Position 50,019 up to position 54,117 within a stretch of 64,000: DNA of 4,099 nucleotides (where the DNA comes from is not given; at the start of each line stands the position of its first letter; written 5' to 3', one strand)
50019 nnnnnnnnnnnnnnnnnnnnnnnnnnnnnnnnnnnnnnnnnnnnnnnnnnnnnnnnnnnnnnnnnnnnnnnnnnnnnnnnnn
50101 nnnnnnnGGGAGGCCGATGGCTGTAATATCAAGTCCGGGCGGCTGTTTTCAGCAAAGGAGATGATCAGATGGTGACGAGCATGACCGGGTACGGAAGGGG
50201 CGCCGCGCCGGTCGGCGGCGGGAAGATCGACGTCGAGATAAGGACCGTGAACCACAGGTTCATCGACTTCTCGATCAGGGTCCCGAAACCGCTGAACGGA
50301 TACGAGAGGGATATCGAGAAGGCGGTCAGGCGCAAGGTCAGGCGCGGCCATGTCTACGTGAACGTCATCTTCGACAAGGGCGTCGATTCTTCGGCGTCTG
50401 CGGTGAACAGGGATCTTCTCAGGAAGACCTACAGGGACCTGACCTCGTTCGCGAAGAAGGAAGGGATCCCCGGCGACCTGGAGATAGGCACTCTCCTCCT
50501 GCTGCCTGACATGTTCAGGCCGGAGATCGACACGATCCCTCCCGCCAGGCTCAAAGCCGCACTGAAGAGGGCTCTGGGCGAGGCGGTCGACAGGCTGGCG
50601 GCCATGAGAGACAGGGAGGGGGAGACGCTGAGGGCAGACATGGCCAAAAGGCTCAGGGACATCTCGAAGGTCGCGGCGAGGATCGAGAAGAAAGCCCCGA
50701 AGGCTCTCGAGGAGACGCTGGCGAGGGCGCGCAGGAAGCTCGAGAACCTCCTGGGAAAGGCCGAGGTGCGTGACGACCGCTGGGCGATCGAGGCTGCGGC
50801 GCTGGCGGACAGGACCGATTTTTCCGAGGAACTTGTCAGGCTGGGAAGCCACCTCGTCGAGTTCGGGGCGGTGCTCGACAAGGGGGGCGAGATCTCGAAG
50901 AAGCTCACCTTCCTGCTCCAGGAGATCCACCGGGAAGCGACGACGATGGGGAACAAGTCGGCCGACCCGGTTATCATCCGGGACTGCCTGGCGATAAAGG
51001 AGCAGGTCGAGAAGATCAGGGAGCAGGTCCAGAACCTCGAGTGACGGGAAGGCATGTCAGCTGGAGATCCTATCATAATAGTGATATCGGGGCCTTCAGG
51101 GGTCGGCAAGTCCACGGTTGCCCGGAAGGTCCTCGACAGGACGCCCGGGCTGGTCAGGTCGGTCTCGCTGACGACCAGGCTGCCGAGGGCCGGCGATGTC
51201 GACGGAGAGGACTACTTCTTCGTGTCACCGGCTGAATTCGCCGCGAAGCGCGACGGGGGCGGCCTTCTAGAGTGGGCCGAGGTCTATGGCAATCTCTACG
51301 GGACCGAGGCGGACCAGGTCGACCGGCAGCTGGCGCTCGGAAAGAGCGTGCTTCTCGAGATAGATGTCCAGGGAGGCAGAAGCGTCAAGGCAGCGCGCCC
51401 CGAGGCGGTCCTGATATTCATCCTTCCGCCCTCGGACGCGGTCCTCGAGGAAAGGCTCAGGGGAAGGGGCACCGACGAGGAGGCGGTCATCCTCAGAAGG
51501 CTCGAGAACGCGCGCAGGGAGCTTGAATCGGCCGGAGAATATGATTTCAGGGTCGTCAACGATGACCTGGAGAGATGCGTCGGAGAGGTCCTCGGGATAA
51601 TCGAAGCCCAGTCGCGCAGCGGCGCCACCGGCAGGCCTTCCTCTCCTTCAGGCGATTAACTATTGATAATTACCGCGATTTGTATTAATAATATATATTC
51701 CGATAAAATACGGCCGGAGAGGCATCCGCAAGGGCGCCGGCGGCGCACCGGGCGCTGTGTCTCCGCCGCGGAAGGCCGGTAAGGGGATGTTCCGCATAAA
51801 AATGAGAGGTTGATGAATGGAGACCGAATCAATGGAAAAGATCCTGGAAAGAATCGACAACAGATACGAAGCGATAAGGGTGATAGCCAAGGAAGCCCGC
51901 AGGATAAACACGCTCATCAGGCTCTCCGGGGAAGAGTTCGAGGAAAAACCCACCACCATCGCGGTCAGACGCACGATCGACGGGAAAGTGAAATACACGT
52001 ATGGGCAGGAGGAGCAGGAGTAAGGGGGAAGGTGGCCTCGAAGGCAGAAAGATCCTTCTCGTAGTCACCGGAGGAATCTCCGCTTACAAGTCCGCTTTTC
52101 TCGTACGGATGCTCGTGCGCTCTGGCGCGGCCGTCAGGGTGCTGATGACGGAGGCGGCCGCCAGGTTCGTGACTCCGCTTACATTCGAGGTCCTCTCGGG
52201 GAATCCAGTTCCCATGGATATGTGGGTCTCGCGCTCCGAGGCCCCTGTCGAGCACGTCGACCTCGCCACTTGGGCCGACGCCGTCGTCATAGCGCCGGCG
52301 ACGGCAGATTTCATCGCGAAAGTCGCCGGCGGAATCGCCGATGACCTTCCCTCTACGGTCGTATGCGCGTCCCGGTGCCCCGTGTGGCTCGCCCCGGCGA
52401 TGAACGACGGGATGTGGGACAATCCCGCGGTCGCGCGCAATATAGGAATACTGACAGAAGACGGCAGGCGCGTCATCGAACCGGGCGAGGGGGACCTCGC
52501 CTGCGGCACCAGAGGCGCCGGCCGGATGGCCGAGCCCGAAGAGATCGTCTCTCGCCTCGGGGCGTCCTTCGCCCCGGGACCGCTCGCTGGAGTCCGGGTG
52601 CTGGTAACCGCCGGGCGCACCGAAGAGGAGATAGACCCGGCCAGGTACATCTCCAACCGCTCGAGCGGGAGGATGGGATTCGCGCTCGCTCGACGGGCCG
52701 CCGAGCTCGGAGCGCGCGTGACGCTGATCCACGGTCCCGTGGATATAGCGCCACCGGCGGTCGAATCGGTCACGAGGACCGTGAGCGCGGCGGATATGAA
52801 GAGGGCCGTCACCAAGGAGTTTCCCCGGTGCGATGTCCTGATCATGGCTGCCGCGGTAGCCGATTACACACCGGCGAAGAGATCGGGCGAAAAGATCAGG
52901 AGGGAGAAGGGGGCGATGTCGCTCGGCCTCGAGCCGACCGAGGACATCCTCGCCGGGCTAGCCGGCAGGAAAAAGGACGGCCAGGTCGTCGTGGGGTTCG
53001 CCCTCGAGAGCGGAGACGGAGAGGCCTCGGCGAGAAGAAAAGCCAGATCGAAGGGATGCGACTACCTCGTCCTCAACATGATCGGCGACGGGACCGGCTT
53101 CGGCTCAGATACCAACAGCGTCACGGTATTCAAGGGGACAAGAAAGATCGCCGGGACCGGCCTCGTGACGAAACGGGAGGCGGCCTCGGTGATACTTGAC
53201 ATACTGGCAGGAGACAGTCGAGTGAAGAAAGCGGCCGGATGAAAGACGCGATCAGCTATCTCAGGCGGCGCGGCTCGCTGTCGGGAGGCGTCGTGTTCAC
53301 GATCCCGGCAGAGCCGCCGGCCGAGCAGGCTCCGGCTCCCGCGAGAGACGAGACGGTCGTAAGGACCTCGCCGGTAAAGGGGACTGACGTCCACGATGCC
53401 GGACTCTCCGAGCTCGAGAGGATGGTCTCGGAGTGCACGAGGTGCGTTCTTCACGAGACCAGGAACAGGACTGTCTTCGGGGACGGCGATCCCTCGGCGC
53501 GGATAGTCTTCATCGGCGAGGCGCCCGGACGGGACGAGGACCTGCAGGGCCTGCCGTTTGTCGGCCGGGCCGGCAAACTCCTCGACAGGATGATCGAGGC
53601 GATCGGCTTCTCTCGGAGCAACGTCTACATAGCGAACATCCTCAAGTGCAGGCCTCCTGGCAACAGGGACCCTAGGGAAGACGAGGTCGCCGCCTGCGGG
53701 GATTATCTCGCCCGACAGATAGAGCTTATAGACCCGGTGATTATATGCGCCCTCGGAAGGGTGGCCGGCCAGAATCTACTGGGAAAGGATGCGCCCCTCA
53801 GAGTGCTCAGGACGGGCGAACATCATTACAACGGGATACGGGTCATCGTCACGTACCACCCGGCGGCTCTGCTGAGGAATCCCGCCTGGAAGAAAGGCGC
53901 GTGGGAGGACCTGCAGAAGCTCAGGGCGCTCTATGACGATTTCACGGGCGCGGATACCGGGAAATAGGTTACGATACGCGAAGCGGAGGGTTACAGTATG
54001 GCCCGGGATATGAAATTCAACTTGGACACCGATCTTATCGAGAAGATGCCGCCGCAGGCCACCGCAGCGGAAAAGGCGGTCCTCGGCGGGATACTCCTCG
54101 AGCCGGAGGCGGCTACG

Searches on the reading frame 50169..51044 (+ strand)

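Call 86: search_protein_families(library=pfam, proteins=[window:50169-51044:+], max_evalue=0.00001)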
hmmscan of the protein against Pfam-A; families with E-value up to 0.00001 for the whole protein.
window:50169-51044:+ (291 aa): 2 families
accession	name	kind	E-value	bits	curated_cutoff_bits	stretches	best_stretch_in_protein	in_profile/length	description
PF03755.18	YicC-like_N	-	3.5e-36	125.4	25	1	3-155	2-155/156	Endoribonuclease YicC-like, N-terminal region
PF08340.16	YicC-like_C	-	6.1e-33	113.9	27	1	172-291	1-120/120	Endoribonuclease YicC-like, C-terminal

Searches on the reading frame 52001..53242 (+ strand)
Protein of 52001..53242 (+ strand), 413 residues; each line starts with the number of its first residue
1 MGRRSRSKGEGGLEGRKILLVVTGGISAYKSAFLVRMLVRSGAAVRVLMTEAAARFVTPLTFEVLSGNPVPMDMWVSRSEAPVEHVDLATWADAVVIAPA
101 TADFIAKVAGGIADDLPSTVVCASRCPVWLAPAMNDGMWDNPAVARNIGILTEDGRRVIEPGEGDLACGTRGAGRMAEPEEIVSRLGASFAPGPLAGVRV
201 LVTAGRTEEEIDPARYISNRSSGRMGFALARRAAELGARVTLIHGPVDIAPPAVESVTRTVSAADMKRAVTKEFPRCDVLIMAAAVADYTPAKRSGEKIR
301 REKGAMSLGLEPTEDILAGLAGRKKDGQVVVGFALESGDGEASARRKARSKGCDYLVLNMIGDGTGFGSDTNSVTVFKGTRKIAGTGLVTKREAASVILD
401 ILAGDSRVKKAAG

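Call 86: search_protein_families(library=pfam, proteins=[window:52001-53242:+], max_evalue=0.00001)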
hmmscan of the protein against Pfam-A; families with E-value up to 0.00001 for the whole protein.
window:52001-53242:+ (413 aa): 2 families
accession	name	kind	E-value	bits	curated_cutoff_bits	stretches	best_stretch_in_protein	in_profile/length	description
PF04127.22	DFP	-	2.1e-64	217.2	22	1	195-376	1-185/186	DNA/pantothenate metabolism flavoprotein C-terminal domain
PF02441.25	Flavoprotein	-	5.6e-31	107.8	22.7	1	17-186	2-158/162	Flavoprotein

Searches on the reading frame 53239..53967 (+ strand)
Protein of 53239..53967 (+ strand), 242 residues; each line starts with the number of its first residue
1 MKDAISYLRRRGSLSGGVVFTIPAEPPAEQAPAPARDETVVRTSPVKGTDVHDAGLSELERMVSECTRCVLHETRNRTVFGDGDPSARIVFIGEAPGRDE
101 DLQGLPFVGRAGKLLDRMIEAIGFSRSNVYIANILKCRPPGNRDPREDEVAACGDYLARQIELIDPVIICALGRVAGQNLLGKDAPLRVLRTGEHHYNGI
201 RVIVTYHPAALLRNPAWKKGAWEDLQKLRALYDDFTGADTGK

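Call 86: search_protein_families(library=pfam, proteins=[window:53239-53967:+], max_evalue=0.00001)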
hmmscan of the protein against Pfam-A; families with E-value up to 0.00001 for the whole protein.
window:53239-53967:+ (242 aa): 1 family
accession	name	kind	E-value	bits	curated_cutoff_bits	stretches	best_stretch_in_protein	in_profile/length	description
PF03167.25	UDG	-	1.2e-40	139.3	24.3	1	80-226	1-141/141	Uracil DNA glycosylase superfamily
